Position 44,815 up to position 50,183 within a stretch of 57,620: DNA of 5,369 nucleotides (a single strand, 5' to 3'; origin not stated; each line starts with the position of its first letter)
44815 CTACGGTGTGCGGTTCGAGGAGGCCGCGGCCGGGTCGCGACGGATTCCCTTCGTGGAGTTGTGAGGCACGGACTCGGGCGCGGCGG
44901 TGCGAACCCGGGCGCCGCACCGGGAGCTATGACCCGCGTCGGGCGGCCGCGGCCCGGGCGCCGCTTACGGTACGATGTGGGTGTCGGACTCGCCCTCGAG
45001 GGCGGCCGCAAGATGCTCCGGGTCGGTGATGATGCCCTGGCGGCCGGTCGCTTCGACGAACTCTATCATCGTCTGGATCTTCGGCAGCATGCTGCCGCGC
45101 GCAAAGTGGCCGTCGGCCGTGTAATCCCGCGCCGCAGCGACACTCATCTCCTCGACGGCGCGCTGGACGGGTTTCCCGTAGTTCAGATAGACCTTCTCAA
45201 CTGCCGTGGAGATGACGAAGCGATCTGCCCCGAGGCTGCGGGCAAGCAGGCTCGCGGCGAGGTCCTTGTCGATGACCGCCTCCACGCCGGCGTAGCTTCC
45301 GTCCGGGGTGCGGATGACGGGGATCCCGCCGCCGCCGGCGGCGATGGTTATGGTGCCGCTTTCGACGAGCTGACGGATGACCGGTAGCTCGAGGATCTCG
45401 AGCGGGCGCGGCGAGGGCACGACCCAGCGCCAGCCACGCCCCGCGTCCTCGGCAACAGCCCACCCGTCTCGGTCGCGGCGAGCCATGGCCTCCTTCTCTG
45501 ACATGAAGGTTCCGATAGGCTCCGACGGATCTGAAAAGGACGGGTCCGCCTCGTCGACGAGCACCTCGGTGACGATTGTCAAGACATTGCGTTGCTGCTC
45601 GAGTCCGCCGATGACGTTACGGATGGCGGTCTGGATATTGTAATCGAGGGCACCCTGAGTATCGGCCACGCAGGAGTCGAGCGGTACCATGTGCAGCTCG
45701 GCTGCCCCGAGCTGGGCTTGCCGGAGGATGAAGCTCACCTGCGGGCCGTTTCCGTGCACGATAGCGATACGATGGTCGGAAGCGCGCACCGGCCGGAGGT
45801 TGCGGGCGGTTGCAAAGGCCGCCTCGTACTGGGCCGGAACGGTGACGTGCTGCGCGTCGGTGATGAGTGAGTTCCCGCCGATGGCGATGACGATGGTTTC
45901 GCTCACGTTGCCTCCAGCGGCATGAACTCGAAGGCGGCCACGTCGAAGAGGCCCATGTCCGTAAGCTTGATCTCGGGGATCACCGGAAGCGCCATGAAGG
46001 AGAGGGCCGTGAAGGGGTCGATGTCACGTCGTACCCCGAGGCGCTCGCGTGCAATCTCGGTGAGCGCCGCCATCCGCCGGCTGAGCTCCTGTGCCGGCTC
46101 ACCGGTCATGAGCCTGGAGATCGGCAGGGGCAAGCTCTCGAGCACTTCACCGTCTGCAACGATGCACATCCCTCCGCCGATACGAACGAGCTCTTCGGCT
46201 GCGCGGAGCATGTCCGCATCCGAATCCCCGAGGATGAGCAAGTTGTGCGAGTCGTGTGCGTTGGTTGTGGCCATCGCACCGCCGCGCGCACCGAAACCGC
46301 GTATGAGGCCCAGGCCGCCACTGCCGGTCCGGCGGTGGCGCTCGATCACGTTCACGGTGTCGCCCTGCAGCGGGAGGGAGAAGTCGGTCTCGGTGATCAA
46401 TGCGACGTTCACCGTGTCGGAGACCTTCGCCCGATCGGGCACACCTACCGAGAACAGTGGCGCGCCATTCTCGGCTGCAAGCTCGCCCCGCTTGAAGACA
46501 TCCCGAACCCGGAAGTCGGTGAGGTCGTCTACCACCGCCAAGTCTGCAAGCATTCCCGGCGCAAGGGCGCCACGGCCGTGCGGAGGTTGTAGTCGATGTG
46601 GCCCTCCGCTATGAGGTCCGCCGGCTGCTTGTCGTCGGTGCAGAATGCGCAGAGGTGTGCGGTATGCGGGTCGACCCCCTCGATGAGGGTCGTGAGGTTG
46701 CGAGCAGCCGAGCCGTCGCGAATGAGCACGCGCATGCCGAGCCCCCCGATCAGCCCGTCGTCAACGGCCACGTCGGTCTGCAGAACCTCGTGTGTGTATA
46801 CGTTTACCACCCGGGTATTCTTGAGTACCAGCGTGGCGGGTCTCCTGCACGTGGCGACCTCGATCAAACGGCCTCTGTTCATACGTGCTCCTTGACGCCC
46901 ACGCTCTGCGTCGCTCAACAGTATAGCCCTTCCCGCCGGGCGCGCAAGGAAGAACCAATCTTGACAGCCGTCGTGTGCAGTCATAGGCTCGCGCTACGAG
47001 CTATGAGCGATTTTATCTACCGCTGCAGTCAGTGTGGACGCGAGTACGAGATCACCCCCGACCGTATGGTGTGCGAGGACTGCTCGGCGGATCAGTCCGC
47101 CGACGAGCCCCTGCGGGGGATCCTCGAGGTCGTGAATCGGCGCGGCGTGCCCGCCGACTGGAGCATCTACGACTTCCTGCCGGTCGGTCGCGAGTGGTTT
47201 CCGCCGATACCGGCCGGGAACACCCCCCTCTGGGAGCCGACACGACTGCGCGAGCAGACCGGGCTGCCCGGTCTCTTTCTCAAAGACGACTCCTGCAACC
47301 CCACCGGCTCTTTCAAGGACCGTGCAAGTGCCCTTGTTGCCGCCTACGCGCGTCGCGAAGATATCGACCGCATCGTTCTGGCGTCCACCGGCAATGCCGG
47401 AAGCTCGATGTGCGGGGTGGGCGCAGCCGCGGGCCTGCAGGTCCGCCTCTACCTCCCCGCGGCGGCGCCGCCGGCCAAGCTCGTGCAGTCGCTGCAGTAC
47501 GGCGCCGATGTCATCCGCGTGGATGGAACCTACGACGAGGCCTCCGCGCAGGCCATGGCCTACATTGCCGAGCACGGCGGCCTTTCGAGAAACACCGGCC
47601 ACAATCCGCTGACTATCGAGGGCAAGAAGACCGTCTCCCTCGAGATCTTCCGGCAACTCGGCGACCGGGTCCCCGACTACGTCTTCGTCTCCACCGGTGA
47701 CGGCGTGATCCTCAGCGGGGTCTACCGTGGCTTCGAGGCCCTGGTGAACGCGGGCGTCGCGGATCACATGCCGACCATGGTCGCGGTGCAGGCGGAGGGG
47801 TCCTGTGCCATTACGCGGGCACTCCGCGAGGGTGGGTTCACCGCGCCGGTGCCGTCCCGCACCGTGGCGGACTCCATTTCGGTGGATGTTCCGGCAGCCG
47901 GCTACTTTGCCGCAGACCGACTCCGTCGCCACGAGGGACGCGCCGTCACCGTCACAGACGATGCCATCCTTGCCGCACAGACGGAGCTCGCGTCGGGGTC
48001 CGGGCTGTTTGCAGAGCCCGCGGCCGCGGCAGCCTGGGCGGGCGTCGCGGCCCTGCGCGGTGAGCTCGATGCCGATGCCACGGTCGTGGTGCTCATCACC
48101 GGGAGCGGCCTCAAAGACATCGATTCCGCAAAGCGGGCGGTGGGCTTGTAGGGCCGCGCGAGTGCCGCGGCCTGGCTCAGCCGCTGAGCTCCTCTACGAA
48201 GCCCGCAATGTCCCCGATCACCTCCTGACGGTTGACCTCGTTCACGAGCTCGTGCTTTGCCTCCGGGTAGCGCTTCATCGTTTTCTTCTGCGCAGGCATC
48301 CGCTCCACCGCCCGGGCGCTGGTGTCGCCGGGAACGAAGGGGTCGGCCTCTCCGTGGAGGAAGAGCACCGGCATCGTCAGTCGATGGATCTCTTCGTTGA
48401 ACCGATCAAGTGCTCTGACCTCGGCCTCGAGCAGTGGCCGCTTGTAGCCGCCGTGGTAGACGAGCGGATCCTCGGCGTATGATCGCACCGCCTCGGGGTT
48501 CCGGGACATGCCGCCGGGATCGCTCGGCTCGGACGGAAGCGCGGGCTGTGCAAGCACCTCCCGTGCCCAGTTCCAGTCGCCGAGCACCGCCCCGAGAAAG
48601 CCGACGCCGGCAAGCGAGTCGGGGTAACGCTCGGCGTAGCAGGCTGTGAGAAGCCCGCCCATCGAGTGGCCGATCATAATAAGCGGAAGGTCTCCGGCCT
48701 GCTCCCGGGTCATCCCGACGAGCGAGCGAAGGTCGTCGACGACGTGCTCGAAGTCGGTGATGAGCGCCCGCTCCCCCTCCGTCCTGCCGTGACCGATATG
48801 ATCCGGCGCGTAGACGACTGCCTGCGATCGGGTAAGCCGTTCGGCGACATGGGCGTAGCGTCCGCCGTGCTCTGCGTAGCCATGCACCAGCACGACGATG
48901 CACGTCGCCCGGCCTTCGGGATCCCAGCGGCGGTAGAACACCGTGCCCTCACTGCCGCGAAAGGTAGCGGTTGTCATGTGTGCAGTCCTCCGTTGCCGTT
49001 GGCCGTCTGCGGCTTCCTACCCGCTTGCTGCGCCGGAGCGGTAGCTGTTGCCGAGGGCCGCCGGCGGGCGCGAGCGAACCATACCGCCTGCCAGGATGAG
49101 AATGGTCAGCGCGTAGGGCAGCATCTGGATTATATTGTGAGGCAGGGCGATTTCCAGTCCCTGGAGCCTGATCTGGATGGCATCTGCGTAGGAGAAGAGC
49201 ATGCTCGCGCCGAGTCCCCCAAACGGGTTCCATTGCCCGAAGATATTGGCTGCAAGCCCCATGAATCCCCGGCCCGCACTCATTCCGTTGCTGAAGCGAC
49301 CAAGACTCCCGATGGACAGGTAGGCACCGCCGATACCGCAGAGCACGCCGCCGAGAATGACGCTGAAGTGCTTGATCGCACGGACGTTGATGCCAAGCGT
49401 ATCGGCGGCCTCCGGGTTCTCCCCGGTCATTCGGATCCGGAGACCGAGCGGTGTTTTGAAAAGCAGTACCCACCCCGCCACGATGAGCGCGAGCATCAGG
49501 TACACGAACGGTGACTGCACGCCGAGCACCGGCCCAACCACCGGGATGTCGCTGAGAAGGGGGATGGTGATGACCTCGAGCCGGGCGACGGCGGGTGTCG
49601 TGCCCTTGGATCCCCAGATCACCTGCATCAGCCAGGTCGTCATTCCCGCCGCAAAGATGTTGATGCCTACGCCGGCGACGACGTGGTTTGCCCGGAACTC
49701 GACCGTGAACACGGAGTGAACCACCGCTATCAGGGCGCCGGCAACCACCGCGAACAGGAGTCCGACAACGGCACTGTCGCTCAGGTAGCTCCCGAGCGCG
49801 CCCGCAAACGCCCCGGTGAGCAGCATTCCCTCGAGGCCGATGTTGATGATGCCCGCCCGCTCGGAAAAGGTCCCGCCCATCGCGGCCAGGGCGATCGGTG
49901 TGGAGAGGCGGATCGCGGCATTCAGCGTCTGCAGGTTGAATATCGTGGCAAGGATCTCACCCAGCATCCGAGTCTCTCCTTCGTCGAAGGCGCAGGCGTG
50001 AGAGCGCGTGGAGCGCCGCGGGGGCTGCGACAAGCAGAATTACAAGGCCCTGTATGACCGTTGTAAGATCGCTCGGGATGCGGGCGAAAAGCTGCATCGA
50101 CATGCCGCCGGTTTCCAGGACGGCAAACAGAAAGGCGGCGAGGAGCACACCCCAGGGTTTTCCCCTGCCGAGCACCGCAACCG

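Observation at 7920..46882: Composite purine/urate catabolic supercluster that combines the O2-dependent uricase route with the ygeW-ygeY-ssnA-ygfK-xdhD gene set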

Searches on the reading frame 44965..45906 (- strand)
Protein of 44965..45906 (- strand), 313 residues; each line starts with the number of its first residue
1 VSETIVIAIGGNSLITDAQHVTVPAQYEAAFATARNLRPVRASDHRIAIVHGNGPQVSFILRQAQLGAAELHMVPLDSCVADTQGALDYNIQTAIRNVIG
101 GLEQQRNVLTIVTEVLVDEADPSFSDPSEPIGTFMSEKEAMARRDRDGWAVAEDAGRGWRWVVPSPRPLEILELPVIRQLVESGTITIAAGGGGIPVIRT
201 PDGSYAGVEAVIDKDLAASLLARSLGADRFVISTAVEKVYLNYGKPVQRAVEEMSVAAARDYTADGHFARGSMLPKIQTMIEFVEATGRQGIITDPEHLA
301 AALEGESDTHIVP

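Call 7: search_protein_families(library=ncbifam, proteins=[window:44965-45906:-], max_evalue=0.00001)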
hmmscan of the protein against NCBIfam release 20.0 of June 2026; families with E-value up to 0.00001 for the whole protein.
window:44965-45906:- (313 aa): 6 families
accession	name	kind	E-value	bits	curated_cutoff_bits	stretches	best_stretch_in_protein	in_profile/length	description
NF009007.0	PRK12352.1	subfamily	1.7e-104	349.1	266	1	1-312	1-314/316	carbamate kinase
TIGR00746.1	arcC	equivalog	1.2e-100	336.5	358.25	1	4-312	2-308/309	carbamate kinase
NF009008.0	PRK12354.1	subfamily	1.5e-84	283.8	361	1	4-312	2-299/308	carbamate kinase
NF006926.0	PRK09411.1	equivalog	2.9e-62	210.5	416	1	3-311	2-295/297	carbamate kinase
TIGR00761.1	argB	equivalog_domain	1.4e-11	44.4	151.3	1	191-293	133-231/231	acetylglutamate kinase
NF010659.0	PRK14058.1-1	equivalog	5.4e-06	25.7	223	0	181-306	138-262/267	[LysW]-aminoadipate kinase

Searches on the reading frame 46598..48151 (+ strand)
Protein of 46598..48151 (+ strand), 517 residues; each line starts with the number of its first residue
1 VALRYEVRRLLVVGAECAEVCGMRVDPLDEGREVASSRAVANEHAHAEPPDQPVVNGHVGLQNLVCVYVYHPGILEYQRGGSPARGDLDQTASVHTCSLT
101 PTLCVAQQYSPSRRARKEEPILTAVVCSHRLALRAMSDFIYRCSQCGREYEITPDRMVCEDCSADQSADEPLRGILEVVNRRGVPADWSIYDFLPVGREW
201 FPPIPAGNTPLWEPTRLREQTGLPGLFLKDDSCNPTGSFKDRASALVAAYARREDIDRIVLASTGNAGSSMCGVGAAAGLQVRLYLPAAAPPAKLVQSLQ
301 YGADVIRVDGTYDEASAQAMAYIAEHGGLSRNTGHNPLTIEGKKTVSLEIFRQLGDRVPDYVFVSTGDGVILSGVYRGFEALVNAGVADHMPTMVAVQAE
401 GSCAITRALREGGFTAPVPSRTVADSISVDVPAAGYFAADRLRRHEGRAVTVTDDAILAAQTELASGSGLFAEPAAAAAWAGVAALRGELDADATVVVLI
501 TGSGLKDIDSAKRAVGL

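Call 8: search_protein_families(library=ncbifam, proteins=[window:46598-48151:+], max_evalue=0.00001)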
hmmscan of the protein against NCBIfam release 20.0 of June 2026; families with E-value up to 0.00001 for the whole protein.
window:46598-48151:+ (517 aa): 37 families (the best 25 are shown)
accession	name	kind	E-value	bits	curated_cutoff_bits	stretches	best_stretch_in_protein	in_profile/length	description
NF006050.0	PRK08197.1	equivalog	1.7e-65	221.4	303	1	142-509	10-386/406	threonine synthase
NF004170.0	PRK05638.1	equivalog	5.2e-53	180.2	421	1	142-510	3-361/442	threonine synthase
NF005035.0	PRK06450.1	equivalog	3.6e-51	174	301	1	142-506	20-336/338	threonine synthase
TIGR00260.1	thrC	equivalog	5.6e-44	150.7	167.1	1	204-509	18-340/340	threonine synthase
NF006205.0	PRK08329.1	equivalog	7.9e-44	150.1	358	1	141-506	2-345/347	threonine synthase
NF004996.0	PRK06381.1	equivalog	3e-41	141.5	266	1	206-503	13-317/319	threonine synthase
NF006094.0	PRK08246.1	subfamily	1.7e-36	126.2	331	1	209-503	24-302/310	serine/threonine dehydratase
NF006390.0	PRK08639.1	equivalog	4.3e-28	98.4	421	1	208-508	25-317/418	threonine ammonia-lyase IlvA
TIGR01127.1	ilvA_1Cterm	equivalog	1.3e-25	90.2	378.75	1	210-503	2-284/380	threonine ammonia-lyase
NF005292.0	PRK06815.1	equivalog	4.4e-24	85.1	371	1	208-503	21-306/320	threonine/serine dehydratase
TIGR02079.1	THD1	equivalog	7.2e-24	84.3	440.55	1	208-504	16-306/410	threonine ammonia-lyase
NF005680.0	PRK07476.1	equivalog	8.5e-21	74.2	413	1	208-512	23-317/326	hydroxyectoine utilization dehydratase EutB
NF004771.0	PRK06110.1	equivalog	4.2e-20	72.1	317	1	218-504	31-306/323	threonine dehydratase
TIGR01124.1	ilvA_2Cterm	equivalog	1.8e-19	69.7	411.3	1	207-502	16-303/499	threonine ammonia-lyase, biosynthetic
NF005600.0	PRK07334.1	equivalog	3.9e-19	68.5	496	1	209-502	29-309/408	threonine ammonia-lyase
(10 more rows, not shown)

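Call 19: search_protein_families(library=pfam, proteins=[window:46598-48151:+], max_evalue=0.001)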
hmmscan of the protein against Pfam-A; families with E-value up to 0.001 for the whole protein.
window:46598-48151:+ (517 aa): 1 family
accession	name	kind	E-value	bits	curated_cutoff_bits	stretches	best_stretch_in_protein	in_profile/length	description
PF00291.31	PALP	-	7.4e-74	249.2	35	1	206-502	5-295/295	Pyridoxal-phosphate dependent enzyme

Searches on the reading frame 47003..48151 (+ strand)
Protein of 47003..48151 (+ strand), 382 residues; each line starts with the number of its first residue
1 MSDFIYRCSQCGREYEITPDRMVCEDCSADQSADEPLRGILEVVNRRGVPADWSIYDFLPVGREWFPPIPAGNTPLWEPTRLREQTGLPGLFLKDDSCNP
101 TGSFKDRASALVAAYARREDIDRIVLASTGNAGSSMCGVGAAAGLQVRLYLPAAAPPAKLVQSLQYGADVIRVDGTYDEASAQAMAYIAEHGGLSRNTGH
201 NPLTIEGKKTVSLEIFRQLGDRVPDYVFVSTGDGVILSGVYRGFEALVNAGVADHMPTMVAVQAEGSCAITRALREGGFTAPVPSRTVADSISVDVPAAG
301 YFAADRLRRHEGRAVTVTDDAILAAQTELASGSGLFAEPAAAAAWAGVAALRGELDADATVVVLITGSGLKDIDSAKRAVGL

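Call 41: search_solved_structures(query=window:47003-48151:+, max_evalue=0.001)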
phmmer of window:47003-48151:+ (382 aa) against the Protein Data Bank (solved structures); distinct sequences matched with E-value up to 0.001: 82 (the best 60 are shown).
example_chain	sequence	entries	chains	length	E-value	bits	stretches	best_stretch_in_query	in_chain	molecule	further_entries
6cgq_A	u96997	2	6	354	3.7e-45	157.9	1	57-376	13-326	Threonine synthase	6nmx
2d1f_A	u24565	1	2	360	5.4e-44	154.1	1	56-378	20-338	Threonine synthase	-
2zsj_A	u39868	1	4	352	1.8e-43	152.4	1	58-377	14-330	Threonine synthase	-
1uim_A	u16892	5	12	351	3.9e-39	138.1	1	69-380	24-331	Threonine Synthase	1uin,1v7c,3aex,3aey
1e5x_A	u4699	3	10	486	2.6e-24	89.4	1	72-373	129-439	THREONINE SYNTHASE | THREONINE SYNTHASE 1, CHLOROPLASTIC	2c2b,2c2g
8y1j_A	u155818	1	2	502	1.4e-17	67.1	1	72-368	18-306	L-threonine dehydratase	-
3iau_A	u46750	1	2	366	2.6e-16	63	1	74-352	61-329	Threonine deaminase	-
1tdj_A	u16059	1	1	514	1.4e-15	60.6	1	74-349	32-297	BIOSYNTHETIC THREONINE DEAMINASE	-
1pwe_A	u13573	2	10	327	1.7e-15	60.3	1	74-350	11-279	L-serine dehydratase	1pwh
9d2q_A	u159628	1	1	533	2e-15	60.1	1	74-349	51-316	L-threonine dehydratase biosynthetic IlvA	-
8zkv_A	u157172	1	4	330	2.4e-15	59.8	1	74-349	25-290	L-threonine dehydratase biosynthetic IlvA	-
43cq_A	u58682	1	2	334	2.5e-15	59.8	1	74-349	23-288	L-threonine dehydratase biosynthetic IlvA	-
2rkb_A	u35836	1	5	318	3.3e-15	59.4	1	74-359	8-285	Serine dehydratase-like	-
2gn0_A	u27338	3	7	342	9.1e-15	57.9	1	91-374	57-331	Threonine dehydratase catabolic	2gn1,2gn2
4h27_A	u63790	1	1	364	3.7e-14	55.9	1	73-349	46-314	L-serine dehydratase/L-threonine deaminase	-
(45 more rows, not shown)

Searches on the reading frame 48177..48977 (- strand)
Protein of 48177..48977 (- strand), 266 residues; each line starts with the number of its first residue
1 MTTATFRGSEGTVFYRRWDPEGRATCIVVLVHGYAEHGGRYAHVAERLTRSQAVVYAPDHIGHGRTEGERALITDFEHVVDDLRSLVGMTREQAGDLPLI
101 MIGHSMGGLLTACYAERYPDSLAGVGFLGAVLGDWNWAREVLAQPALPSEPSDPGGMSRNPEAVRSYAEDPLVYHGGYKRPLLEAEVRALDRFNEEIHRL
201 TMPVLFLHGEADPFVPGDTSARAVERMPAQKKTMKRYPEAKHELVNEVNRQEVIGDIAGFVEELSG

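Call 8: search_protein_families(library=ncbifam, proteins=[window:48177-48977:-], max_evalue=0.00001)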
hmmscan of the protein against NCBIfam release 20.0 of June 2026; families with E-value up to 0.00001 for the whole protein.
window:48177-48977:- (266 aa): 13 families
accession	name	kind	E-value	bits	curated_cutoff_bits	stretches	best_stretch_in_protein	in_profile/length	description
NF052543.1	PhlpBipLPA4030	equivalog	5.5e-14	52.1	450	1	16-249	62-297/312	phospholipase BipL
TIGR03056.1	bchO_mg_che_rel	equivalog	1.1e-11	44.3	172.55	0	21-117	23-115/278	alpha/beta fold hydrolase BchO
NF011457.0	PRK14875.1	equivalog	1.4e-11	44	307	1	20-128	126-229/372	acetoin dehydrogenase dihydrolipoyllysine-residue acetyltransferase subunit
TIGR01738.1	bioH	equivalog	8.2e-11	42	206.95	1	25-123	4-91/245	pimeloyl-ACP methyl ester esterase BioH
TIGR03695.1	menH_SHCHC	equivalog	8.7e-11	41.7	208.55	1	27-130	4-104/252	2-succinyl-6-hydroxy-2,4-cyclohexadiene-1-carboxylate synthase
NF050089.1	i_nPHAscl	equivalog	1e-10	41.2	300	0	12-123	8-110/288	intracellular short-chain-length polyhydroxyalkanoate depolymerase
NF008019.0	PRK10749.1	equivalog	3.6e-09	36.1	362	1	13-129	43-163/335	lysophospholipase L2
NF051487.1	bifunc_PcaCD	exception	4.5e-09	35.9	430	1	24-124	171-265/413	bifunctional 4-carboxymuconolactone decarboxylase/3-oxoadipate enol-lactonase PcaCD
TIGR02427.1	protocat_pcaD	equivalog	7.5e-07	28.8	255.85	0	41-124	29-106/251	3-oxoadipate enol-lactonase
NF051488.1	bifunc_PcaDC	exception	8.7e-07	28.4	390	0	40-124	27-105/375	bifunctional 3-oxoadipate enol-lactonase/4-carboxymuconolactone decarboxylase PcaDC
TIGR03611.1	RutD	equivalog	1e-06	28.4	238.5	0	25-123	13-106/258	pyrimidine utilization protein D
NF045948.1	ProImpepThrmp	equivalog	1.4e-06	27.9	500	1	14-125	15-123/291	proline iminopeptidase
NF008340.0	PRK11126.1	equivalog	5.3e-06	25.8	261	0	24-130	13-112/255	2-succinyl-6-hydroxy-2,4-cyclohexadiene-1-carboxylate synthase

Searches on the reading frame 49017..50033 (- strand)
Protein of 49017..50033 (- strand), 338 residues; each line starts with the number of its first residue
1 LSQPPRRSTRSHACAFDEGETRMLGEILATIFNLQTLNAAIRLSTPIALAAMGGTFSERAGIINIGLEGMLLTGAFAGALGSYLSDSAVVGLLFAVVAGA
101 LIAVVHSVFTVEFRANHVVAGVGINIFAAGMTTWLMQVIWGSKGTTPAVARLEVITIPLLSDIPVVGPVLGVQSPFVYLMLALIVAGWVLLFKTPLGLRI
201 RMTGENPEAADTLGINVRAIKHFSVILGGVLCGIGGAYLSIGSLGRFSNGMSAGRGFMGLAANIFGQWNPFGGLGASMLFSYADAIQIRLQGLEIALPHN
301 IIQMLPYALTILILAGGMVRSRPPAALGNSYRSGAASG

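Call 8: search_protein_families(library=ncbifam, proteins=[window:49017-50033:-], max_evalue=0.00001)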
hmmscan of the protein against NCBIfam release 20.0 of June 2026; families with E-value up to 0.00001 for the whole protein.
window:49017-50033:- (338 aa): 4 families
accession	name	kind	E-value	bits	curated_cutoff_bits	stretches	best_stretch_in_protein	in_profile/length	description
NF047928.1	ABC_B6_perm_1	equivalog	1.2e-56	192.2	465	1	26-335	3-310/311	putative B6 ABC transporter permease subunit 1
NF047929.1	ABC_B6_perm_2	equivalog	9.7e-13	48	400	1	31-258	40-268/337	putative B6 ABC transporter permease subunit 2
TIGR03409.1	urea_trans_UrtB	equivalog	5e-06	26.4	250.3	0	43-240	10-211/291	urea ABC transporter permease subunit UrtB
NF011961.0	PRK15432.1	equivalog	8.1e-06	25.3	388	0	24-276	24-261/344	autoinducer 2 ABC transporter permease LsrC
